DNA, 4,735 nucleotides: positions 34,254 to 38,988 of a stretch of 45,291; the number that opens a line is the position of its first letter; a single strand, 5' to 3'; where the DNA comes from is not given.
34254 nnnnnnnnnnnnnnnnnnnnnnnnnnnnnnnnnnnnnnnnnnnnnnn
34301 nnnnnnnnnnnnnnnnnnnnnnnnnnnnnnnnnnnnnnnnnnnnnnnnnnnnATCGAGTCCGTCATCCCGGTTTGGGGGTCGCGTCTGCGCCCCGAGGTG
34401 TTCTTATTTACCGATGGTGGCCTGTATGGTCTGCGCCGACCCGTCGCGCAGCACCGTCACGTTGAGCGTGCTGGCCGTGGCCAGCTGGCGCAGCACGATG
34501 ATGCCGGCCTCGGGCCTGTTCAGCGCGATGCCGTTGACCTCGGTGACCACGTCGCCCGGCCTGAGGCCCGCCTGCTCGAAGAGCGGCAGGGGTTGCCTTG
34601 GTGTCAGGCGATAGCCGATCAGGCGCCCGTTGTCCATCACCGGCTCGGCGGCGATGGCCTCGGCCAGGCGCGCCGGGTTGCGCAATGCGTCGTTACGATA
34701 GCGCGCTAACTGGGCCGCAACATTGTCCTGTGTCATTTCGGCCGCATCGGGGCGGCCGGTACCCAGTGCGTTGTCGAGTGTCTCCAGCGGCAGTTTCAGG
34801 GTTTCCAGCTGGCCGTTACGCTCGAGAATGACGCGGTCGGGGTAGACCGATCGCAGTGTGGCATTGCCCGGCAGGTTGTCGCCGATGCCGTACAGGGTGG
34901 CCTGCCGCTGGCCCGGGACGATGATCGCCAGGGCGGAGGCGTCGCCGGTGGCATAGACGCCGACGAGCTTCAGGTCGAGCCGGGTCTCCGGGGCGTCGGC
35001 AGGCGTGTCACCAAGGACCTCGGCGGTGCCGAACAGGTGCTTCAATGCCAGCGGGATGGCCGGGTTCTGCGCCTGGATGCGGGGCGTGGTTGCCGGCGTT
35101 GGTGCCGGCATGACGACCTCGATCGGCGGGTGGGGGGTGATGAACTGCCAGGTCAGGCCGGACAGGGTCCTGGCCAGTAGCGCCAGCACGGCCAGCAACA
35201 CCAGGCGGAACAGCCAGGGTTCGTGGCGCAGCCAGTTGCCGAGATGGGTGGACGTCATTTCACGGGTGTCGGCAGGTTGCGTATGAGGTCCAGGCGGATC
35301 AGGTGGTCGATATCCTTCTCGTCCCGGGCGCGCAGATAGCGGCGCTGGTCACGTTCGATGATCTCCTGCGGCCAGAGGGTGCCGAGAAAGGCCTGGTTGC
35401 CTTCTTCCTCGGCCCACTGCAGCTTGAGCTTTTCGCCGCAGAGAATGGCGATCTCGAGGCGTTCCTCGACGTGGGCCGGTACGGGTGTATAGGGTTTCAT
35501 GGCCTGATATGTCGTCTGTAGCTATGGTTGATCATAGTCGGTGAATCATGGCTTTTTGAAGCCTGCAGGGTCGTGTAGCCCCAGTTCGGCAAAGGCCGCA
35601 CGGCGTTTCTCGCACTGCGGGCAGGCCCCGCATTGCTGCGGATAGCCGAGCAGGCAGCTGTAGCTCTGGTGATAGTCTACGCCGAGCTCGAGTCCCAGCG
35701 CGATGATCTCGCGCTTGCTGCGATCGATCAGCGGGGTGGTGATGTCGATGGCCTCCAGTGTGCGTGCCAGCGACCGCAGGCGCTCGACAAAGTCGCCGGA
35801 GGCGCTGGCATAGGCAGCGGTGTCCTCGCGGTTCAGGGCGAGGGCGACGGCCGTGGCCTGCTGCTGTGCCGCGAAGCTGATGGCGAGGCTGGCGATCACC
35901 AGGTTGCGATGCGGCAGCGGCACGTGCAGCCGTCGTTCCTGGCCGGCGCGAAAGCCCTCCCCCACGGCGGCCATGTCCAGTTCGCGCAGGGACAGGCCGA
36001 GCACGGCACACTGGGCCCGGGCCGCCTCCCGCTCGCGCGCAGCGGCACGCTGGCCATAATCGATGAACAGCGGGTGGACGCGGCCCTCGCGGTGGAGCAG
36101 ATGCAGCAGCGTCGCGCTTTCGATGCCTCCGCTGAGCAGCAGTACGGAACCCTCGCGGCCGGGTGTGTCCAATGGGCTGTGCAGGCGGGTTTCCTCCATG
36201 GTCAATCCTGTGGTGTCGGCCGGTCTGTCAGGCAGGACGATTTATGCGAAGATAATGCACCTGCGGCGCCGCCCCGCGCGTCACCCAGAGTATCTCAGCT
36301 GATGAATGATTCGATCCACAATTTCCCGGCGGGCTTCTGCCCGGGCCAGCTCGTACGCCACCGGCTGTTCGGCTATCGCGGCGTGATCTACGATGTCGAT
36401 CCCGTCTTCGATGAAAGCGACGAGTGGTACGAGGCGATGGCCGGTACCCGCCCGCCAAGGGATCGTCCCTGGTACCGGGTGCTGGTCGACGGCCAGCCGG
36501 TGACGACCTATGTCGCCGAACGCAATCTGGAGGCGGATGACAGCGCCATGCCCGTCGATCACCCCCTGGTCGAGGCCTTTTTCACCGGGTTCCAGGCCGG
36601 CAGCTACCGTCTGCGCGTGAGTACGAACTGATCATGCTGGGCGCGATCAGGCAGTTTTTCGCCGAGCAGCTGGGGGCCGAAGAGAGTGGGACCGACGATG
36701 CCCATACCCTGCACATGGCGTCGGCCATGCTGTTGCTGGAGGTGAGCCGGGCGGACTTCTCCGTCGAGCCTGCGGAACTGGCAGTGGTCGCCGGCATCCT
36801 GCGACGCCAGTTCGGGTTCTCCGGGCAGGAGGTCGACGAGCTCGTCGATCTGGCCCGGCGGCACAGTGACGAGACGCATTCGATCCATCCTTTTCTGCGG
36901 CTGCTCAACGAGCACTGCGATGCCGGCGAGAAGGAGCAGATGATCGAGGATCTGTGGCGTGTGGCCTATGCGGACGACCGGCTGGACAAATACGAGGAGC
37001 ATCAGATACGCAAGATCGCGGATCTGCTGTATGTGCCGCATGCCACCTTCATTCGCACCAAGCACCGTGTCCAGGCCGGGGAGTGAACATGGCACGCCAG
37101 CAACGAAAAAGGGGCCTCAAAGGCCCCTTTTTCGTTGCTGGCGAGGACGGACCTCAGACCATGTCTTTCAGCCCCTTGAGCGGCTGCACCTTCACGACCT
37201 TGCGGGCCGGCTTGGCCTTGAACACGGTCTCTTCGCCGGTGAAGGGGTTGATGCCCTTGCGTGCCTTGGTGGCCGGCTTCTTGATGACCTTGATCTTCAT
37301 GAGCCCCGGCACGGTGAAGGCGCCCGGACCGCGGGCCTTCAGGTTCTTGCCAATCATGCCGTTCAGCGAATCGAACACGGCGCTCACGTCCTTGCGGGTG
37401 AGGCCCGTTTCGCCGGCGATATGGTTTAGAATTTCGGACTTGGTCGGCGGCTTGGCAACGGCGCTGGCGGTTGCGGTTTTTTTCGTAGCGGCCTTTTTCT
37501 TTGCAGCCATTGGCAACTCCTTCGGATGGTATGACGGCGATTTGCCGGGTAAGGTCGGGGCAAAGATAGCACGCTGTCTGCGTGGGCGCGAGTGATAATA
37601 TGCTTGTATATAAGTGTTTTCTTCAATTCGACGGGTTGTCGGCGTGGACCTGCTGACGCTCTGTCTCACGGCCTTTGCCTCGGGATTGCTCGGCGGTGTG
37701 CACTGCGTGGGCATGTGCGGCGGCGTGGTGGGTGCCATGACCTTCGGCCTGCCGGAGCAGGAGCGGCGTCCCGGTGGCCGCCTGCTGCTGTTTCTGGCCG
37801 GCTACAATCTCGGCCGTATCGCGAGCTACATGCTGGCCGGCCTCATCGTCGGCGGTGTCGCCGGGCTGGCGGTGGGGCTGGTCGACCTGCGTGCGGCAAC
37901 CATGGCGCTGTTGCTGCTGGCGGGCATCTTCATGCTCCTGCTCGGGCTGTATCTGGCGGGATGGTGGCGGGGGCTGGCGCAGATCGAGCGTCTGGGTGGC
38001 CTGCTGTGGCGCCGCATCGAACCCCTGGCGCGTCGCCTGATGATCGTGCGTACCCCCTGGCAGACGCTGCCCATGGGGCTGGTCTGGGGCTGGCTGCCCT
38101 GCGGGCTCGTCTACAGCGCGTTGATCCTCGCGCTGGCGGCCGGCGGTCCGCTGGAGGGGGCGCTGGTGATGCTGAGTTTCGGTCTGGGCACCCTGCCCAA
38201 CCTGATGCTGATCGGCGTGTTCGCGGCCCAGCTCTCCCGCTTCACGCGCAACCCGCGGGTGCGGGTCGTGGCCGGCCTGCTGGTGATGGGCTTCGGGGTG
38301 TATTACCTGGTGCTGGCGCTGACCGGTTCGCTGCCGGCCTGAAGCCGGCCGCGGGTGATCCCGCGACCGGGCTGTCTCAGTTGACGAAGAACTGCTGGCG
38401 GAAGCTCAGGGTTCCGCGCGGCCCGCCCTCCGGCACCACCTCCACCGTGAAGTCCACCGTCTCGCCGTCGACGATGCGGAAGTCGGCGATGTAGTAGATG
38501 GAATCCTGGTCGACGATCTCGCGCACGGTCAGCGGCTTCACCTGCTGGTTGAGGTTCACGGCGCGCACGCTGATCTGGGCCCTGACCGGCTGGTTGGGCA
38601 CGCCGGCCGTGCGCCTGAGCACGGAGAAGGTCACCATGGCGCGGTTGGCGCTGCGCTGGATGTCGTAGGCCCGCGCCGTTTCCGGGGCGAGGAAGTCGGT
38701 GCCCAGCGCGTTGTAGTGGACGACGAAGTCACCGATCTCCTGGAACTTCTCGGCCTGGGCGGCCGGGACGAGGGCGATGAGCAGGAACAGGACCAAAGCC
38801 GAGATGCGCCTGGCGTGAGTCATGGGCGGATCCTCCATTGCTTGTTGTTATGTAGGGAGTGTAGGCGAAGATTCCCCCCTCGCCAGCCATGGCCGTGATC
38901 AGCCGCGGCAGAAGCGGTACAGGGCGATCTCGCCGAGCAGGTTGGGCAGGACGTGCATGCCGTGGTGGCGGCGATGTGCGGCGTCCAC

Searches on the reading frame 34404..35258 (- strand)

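Call 72: search_protein_families(library=pfam, proteins=[window:34404-35258:-], max_evalue=0.00001)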
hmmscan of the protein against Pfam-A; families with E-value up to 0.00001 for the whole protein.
window:34404-35258:- (284 aa): 2 families
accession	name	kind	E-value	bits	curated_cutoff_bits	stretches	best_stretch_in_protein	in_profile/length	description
PF11356.14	T2SSC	-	2.4e-30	105.7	27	1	22-156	3-141/141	Type II secretion system protein C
PF13180.12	PDZ_2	-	2e-06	28.4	27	1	227-280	25-78/80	PDZ domain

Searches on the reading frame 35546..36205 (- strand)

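Call 72: search_protein_families(library=pfam, proteins=[window:35546-36205:-], max_evalue=0.00001)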
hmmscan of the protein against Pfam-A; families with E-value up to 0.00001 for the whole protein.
window:35546-36205:- (219 aa): 1 family
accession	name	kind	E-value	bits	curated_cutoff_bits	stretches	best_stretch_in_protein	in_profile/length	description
PF06508.19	QueC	-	7.7e-37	127.3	22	1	20-208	2-209/210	Queuosine biosynthesis protein QueC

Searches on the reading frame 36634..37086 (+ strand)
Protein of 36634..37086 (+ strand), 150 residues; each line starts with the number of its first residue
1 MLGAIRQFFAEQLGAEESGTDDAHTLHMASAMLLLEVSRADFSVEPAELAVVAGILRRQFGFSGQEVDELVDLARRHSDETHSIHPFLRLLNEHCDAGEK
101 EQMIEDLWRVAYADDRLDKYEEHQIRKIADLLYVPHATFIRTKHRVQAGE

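Call 72: search_protein_families(library=pfam, proteins=[window:36634-37086:+], max_evalue=0.00001)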
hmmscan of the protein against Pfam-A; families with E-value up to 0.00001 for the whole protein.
window:36634-37086:+ (150 aa): 1 family
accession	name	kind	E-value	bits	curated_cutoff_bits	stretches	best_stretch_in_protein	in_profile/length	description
PF05099.18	TerB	-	1.9e-29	102.8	24.4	1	27-143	1-117/118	Tellurite resistance protein TerB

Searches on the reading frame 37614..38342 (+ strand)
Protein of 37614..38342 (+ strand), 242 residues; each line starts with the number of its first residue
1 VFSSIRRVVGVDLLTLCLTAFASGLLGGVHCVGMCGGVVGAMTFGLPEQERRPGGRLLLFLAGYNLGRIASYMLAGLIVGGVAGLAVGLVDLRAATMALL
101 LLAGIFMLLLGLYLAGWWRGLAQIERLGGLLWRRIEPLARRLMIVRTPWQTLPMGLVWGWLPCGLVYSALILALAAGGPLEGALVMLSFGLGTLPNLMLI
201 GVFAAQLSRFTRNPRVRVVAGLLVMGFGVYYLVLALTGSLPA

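Call 72: search_protein_families(library=pfam, proteins=[window:37614-38342:+], max_evalue=0.00001)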
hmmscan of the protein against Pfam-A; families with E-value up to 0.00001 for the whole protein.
window:37614-38342:+ (242 aa): 1 family
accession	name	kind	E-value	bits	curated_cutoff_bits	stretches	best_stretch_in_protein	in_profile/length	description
PF13386.12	DsbD_2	-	1.6e-55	188.5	24.9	1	19-230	1-199/199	Cytochrome C biogenesis protein transmembrane region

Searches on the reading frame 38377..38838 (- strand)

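Call 72: search_protein_families(library=pfam, proteins=[window:38377-38838:-], max_evalue=0.00001)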
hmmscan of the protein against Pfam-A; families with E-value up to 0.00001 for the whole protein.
window:38377-38838:- (153 aa): 1 family
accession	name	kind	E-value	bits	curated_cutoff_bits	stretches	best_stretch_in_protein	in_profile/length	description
PF14467.12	DUF4426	-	7.4e-36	123.2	25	1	33-152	2-120/121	Domain of unknown function (DUF4426)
